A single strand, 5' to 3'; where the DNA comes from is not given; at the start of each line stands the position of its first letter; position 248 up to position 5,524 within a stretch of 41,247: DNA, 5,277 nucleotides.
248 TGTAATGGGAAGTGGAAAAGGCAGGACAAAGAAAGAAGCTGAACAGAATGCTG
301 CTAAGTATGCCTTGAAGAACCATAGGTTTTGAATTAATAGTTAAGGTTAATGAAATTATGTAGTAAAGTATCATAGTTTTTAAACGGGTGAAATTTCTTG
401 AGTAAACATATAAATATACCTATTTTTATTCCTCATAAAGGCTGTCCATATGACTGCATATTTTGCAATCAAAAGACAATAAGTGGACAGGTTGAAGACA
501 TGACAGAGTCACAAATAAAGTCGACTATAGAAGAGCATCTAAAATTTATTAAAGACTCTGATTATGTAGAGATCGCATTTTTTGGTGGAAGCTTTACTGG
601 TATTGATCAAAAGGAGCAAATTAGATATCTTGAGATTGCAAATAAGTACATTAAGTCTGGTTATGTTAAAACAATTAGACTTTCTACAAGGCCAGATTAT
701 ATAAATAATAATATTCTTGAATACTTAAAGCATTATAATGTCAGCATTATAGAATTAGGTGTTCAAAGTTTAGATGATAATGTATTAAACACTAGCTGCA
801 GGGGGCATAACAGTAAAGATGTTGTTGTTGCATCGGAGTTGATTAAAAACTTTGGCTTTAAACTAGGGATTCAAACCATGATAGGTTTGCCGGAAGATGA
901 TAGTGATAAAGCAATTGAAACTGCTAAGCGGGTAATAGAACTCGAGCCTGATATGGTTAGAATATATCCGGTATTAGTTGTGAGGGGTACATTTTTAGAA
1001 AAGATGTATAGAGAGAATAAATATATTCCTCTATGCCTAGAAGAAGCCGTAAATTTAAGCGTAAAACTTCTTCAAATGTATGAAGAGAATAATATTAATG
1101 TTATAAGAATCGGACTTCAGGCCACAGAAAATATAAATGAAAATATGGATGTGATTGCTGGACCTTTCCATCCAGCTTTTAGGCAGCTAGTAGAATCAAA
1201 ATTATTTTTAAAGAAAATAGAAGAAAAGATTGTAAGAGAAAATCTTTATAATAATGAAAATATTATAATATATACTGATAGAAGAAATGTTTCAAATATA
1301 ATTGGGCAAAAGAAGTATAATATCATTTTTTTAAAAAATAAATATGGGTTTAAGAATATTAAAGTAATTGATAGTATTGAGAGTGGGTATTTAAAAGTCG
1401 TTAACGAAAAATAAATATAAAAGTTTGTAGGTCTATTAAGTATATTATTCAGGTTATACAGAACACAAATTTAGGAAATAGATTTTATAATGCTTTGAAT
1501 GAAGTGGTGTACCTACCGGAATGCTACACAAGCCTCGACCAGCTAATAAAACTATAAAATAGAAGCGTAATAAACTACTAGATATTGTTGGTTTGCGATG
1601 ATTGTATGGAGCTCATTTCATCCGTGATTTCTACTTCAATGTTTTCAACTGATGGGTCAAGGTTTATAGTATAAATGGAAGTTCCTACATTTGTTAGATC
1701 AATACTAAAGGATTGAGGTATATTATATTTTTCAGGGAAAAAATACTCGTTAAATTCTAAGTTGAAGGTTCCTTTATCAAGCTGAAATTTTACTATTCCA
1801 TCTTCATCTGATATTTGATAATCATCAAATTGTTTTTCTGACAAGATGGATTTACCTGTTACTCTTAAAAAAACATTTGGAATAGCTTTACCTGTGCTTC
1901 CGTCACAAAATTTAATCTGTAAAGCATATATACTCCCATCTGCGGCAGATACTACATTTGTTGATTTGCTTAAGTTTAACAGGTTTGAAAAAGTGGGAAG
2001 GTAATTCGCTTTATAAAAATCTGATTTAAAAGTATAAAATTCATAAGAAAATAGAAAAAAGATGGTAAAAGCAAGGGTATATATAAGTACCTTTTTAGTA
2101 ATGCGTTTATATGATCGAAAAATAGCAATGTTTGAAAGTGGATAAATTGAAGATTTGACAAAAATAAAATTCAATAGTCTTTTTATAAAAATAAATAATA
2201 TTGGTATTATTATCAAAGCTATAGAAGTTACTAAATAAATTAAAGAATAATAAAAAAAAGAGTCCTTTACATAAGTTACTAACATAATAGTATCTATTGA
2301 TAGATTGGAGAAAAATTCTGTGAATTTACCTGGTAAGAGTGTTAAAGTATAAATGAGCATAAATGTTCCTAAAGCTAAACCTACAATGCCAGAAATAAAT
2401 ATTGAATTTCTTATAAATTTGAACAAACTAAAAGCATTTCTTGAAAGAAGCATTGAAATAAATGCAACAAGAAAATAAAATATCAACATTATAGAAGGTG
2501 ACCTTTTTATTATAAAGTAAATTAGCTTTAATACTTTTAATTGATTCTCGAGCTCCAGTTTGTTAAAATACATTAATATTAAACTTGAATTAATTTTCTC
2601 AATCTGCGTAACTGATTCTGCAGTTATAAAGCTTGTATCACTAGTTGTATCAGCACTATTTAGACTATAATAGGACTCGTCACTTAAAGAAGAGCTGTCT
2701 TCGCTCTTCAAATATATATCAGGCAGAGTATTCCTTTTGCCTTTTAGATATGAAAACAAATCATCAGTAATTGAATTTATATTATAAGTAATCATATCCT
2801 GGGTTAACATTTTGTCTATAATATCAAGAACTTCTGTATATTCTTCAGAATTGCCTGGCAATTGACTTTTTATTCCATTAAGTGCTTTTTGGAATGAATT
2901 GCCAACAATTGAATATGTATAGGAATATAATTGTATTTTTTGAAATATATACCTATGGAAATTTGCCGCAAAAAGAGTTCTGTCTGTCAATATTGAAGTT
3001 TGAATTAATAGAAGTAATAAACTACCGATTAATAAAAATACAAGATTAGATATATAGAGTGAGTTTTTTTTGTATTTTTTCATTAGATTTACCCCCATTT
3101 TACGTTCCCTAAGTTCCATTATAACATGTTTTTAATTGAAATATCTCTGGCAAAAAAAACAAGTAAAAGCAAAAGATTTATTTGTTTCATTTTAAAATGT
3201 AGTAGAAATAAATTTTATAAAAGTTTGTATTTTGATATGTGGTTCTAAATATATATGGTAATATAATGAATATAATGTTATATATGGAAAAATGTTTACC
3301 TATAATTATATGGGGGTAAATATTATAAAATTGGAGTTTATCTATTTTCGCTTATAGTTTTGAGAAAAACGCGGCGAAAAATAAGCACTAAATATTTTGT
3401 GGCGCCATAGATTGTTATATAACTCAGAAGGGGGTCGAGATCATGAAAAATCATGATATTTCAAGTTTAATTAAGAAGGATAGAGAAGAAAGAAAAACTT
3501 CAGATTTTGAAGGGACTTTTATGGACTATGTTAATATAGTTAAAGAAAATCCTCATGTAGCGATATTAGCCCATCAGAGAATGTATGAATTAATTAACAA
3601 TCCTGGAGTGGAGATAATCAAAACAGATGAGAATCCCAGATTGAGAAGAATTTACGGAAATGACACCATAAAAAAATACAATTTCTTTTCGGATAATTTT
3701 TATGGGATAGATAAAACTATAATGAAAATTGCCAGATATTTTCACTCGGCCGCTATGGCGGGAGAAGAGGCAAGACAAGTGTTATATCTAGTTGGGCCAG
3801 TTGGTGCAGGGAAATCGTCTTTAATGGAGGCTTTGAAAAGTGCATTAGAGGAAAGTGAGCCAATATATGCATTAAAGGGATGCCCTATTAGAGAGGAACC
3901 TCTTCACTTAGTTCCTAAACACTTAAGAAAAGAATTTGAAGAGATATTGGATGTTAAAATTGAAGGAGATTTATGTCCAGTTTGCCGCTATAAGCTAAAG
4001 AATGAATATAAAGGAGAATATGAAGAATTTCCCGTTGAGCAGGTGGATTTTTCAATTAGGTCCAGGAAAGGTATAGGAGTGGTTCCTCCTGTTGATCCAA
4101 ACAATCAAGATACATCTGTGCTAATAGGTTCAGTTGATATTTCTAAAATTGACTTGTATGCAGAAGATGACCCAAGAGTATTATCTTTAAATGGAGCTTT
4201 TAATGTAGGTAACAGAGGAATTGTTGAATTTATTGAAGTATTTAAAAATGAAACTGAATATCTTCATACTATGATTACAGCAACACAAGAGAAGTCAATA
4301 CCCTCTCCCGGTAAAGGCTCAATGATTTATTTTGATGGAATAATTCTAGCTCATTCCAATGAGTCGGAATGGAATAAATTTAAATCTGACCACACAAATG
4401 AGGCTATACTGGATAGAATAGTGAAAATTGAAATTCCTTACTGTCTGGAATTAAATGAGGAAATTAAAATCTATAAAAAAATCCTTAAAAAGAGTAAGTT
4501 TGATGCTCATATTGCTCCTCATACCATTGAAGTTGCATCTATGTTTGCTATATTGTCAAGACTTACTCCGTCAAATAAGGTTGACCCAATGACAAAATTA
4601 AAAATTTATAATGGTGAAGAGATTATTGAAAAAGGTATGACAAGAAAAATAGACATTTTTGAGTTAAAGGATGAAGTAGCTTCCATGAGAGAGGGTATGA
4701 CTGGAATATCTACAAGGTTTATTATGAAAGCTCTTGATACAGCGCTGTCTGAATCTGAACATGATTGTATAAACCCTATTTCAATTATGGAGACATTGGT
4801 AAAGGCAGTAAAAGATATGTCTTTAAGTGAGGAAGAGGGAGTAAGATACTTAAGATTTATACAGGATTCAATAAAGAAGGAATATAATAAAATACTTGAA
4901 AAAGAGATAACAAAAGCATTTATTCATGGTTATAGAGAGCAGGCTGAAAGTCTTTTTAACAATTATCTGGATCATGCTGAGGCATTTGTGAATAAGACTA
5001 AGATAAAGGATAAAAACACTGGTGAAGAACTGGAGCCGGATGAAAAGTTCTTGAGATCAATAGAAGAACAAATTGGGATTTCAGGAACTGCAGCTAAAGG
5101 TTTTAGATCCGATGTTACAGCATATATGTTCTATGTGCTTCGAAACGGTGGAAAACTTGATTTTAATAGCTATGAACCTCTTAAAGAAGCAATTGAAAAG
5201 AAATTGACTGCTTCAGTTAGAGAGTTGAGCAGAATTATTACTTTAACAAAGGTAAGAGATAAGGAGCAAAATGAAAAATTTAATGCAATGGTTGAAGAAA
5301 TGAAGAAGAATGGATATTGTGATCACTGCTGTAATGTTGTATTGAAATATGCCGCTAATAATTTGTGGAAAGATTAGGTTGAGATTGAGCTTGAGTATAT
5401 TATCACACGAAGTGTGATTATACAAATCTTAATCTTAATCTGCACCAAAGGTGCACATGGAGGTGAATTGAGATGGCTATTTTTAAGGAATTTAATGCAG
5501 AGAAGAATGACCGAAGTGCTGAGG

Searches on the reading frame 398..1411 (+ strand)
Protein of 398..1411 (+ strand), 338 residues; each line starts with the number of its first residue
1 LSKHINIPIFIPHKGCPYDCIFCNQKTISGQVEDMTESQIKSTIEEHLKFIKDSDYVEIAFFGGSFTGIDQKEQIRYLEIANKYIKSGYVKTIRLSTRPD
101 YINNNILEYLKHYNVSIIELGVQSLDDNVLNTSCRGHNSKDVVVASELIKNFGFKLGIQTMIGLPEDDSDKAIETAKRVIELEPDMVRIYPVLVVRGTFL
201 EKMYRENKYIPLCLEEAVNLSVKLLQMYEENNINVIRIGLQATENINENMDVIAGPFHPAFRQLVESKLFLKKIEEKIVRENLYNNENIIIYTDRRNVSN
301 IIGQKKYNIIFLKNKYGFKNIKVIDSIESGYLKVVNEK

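Call 70: search_protein_families(library=pfam, proteins=[window:398-1411:+], max_evalue=0.00001)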
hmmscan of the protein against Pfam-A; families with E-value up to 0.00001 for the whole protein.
window:398-1411:+ (338 aa): 2 families
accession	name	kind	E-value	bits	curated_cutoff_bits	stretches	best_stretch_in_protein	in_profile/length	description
PF16199.10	Radical_SAM_C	-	4.7e-22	78.3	31.9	1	184-269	1-83/85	Radical_SAM C-terminal domain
PF04055.27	Radical_SAM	-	3.7e-20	73.2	29.5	1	11-176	2-163/166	Radical SAM superfamily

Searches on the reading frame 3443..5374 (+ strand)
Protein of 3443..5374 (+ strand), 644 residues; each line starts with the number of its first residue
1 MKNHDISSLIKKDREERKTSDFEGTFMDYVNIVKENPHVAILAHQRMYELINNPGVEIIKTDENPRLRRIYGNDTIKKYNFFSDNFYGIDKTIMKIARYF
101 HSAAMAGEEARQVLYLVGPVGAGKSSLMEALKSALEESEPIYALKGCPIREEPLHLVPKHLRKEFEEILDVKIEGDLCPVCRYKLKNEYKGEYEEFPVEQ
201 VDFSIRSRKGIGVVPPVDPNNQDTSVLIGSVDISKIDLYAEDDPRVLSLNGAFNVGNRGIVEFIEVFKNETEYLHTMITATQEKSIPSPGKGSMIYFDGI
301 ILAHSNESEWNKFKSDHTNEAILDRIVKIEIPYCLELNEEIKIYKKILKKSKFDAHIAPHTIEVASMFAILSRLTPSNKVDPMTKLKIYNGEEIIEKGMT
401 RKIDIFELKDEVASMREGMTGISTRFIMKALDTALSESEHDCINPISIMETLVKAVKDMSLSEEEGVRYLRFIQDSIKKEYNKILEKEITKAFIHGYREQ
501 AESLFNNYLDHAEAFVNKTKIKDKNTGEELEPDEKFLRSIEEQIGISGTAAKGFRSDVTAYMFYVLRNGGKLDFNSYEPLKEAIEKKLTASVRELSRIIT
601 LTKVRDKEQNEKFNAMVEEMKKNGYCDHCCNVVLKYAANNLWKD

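Call 24: search_protein_families(library=padloc, proteins=[window:3443-5374:+], max_evalue=0.001)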
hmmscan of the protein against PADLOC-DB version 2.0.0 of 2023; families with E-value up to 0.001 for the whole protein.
window:3443-5374:+ (644 aa): 0 families

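Call 70: search_protein_families(library=pfam, proteins=[window:3443-5374:+], max_evalue=0.00001)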
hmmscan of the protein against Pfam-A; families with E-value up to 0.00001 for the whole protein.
window:3443-5374:+ (644 aa): 2 families
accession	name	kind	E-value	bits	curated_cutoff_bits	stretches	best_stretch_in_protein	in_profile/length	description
PF08298.17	AAA_PrkA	-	1.7e-163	544.2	25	1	25-381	2-358/358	PrkA AAA domain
PF06798.17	PrkA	-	6.7e-91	304.9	25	1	383-636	1-255/255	PrkA serine protein kinase C-terminal domain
